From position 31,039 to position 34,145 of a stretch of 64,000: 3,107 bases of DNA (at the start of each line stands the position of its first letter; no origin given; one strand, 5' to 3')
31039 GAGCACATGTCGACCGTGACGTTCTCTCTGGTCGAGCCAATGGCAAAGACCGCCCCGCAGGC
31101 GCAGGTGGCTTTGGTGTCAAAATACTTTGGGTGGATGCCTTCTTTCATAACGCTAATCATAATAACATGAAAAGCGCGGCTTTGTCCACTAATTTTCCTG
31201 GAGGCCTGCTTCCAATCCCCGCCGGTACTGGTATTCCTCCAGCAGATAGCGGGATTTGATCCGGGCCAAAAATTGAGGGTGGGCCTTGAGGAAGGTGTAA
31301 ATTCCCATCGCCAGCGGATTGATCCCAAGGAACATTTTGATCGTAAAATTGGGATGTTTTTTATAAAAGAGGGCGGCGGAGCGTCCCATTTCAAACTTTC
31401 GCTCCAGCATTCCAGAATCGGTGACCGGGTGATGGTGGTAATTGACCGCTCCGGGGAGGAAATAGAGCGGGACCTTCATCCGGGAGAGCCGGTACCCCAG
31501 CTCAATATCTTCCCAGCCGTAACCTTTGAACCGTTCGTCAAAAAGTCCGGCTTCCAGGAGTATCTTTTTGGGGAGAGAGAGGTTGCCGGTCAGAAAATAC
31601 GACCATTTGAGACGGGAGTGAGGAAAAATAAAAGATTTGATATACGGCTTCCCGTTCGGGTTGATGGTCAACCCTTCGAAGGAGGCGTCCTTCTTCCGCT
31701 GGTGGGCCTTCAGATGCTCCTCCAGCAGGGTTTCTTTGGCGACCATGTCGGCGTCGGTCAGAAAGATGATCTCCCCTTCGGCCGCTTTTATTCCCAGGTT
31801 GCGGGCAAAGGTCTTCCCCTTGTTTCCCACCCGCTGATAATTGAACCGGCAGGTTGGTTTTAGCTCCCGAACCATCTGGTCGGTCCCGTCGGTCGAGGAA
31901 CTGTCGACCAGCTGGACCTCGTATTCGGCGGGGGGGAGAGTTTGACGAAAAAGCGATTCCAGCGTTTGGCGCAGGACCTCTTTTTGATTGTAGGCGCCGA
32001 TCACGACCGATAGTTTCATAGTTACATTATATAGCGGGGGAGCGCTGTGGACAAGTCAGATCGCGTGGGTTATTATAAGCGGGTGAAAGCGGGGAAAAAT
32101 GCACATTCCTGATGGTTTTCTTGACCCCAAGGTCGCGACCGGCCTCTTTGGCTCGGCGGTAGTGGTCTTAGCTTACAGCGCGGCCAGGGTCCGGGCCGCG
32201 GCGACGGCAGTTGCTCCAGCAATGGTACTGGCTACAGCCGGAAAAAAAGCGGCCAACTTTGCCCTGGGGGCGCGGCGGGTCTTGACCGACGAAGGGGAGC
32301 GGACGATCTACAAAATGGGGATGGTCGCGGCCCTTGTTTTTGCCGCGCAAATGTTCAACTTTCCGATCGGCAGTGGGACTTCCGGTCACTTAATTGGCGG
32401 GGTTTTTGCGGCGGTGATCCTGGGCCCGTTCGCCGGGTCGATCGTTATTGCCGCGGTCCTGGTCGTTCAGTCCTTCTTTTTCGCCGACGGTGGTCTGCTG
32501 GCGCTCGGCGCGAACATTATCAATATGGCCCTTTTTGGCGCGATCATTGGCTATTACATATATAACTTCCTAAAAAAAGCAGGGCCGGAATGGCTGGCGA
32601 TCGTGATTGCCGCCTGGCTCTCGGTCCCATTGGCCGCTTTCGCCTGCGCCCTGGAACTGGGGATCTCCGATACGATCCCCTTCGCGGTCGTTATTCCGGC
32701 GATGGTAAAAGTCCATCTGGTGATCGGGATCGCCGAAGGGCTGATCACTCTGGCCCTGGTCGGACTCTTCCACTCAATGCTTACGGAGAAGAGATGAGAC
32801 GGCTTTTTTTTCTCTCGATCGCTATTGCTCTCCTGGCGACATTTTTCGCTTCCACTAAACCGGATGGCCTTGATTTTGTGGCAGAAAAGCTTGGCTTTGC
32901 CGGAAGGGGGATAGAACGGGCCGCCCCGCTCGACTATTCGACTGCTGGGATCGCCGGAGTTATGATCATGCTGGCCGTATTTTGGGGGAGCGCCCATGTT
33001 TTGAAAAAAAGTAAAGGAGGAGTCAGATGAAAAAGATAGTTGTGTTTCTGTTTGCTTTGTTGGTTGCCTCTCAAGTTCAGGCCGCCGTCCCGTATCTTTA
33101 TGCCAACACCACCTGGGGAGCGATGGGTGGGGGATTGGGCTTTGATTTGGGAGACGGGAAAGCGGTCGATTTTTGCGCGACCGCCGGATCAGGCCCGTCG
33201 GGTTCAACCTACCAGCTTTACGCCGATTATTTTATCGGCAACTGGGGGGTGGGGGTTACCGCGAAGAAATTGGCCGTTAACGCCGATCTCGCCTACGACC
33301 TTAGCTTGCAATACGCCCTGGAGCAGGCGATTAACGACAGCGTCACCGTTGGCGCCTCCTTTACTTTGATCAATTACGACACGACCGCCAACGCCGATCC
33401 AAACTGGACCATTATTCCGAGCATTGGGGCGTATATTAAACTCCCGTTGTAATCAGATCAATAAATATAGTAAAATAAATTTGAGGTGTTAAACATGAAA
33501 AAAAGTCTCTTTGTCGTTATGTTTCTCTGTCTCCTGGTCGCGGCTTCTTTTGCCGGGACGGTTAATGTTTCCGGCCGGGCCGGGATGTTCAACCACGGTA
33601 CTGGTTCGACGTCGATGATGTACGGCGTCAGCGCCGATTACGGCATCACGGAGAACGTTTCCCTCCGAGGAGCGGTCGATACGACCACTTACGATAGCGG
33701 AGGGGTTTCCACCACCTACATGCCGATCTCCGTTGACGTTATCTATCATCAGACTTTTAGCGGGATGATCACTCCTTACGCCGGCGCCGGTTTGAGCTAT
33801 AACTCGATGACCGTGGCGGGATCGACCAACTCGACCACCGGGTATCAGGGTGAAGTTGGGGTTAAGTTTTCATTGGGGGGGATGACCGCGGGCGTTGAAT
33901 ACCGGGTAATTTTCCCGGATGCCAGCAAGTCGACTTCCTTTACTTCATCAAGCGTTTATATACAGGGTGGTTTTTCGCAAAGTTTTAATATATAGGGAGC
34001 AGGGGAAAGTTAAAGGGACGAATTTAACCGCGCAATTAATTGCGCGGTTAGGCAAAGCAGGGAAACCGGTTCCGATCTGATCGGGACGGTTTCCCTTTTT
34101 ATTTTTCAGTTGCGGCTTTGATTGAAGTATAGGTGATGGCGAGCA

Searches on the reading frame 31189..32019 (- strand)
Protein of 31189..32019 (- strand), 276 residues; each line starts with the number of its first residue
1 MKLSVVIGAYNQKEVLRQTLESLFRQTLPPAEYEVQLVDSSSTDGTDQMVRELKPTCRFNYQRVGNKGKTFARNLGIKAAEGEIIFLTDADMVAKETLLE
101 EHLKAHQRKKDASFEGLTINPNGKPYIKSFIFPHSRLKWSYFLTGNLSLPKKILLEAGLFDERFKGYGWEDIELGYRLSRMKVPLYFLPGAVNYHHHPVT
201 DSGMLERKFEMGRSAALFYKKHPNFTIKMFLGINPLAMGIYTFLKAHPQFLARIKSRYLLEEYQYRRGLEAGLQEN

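Call 84: search_protein_families(library=pfam, proteins=[window:31189-32019:-], max_evalue=0.001)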
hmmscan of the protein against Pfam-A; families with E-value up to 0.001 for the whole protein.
window:31189-32019:- (276 aa): 5 families
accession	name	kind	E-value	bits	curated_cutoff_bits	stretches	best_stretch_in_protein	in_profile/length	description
PF00535.33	Glycos_transf_2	-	1.6e-23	83.9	23.3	1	4-121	1-120/168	Glycosyl transferase family 2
PF13641.12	Glyco_tranf_2_3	-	9.8e-13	49.1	27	1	3-106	3-111/230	Glycosyltransferase like family 2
PF10111.15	Glyco_tranf_2_2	-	2.7e-11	43.9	27.3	1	4-109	1-109/276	Glycosyltransferase like family 2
PF02709.20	Glyco_transf_7C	-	0.00016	21.7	23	1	133-191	10-68/78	N-terminal domain of galactosyltransferase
PF13896.12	Glyco_transf_49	-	0.00023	21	27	0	71-110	120-159/329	Glycosyl-transferase for dystroglycan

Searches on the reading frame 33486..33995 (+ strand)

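Call 84: search_protein_families(library=pfam, proteins=[window:33486-33995:+], max_evalue=0.001)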
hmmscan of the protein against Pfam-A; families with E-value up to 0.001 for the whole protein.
window:33486-33995:+ (169 aa): 2 families
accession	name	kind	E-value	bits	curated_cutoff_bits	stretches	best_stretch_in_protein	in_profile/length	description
PF13505.12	OMP_b-brl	-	1.7e-07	32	28.7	1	11-140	6-151/175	Outer membrane protein beta-barrel domain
PF03922.20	OmpW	-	0.00024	21.6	24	1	9-140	6-147/195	OmpW family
